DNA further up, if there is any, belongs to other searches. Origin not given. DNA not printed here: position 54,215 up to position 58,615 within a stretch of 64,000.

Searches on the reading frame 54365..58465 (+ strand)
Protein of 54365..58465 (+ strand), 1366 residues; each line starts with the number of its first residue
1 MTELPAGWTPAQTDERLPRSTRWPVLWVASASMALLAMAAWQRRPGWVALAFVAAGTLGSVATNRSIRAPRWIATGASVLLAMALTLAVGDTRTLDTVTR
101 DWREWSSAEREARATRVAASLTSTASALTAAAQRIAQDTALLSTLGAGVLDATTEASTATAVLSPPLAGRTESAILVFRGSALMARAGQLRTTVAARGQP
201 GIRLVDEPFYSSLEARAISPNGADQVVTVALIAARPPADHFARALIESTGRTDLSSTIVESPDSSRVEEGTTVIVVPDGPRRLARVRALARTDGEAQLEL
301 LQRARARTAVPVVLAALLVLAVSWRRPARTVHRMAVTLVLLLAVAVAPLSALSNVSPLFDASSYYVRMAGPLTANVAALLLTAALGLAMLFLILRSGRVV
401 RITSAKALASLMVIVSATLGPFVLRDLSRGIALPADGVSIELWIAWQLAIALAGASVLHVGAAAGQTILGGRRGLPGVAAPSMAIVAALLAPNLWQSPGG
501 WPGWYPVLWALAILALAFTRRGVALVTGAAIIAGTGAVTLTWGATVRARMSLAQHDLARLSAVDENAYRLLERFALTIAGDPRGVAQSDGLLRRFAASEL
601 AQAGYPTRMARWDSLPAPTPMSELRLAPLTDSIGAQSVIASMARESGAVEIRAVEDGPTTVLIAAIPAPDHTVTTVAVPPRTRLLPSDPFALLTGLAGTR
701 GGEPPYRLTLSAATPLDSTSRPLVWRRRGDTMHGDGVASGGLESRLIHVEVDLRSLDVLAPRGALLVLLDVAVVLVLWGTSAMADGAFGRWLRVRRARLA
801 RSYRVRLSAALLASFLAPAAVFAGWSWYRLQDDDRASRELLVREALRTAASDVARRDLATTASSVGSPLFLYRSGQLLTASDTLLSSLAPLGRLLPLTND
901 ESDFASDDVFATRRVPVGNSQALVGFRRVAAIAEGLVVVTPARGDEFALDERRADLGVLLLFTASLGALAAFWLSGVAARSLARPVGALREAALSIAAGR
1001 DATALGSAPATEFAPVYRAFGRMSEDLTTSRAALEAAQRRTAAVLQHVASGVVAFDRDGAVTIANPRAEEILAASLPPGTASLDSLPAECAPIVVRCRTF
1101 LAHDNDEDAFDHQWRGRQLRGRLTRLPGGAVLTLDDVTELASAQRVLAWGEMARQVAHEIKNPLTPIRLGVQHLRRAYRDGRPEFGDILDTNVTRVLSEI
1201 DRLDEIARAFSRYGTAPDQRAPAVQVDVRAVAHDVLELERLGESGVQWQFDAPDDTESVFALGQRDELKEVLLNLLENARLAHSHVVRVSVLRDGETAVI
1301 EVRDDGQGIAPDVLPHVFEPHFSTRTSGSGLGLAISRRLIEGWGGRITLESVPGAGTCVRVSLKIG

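Call 43: search_protein_families(library=pfam, proteins=[window:54365-58465:+])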
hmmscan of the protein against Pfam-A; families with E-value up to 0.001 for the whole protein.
window:54365-58465:+ (1366 aa): 5 families
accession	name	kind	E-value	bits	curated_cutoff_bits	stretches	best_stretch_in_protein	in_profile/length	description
PF02518.31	HATPase_c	-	2.3e-24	86.4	26.4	1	1264-1364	2-108/111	Histidine kinase-, DNA gyrase B-, and HSP90-like ATPase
PF00512.31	HisKA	-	9.5e-07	29.2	26.9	1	1149-1208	2-62/66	His Kinase A (phospho-acceptor) domain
PF13581.12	HATPase_c_2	-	6.3e-06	26.7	27.4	1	1268-1346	36-113/127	Histidine kinase-like ATPase domain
PF00672.30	HAMP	-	0.00025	21.7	25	1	978-1028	2-52/53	HAMP domain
PF13589.12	HATPase_c_3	-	0.00026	21.4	25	1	1268-1326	3-62/137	Histidine kinase-, DNA gyrase B-, and HSP90-like ATPase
